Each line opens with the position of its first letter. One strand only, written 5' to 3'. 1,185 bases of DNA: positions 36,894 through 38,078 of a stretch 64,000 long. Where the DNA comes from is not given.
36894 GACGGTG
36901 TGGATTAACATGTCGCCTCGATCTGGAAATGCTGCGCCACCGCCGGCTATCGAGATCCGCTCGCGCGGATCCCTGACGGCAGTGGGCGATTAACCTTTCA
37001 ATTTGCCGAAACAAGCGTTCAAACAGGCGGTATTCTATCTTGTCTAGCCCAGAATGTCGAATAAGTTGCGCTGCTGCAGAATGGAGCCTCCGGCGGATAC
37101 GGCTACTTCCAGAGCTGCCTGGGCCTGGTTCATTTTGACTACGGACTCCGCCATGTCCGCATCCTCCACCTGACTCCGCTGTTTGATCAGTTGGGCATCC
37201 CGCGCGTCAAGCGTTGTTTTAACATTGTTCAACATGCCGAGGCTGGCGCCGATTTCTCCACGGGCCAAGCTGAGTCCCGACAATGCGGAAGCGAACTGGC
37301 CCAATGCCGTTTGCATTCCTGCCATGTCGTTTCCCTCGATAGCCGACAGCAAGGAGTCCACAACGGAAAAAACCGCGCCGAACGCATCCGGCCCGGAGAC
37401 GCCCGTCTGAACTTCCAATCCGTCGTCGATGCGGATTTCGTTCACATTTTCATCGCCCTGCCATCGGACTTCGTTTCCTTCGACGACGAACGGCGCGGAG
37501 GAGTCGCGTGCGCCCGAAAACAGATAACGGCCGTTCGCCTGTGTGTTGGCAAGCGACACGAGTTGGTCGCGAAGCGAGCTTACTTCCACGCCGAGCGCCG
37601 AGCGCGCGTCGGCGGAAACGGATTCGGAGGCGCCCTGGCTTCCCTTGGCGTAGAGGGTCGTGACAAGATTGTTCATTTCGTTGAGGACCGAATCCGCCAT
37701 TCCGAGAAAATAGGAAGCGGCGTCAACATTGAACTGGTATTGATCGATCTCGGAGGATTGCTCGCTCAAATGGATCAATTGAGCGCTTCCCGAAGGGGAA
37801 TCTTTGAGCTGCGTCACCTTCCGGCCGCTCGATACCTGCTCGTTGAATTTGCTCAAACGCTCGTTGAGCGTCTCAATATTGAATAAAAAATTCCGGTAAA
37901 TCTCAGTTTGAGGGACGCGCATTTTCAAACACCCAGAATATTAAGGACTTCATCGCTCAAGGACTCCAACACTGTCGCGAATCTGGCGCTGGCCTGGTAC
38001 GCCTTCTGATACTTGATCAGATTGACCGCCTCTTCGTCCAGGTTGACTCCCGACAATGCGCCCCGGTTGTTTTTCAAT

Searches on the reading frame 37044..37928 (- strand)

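Call 52: search_protein_families(library=pfam, proteins=[window:37044-37928:-], max_evalue=0.0001)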
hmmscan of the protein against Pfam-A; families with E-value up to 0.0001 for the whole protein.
window:37044-37928:- (294 aa): 2 families
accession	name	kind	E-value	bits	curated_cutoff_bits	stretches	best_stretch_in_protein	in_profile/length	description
PF00669.25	Flagellin_N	-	1.6e-16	61.1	26.6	1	16-140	12-137/139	Bacterial flagellin N-terminal helical region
PF00700.27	Flagellin_C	-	3.8e-05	24.4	23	1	214-280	6-72/86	Bacterial flagellin C-terminal helical region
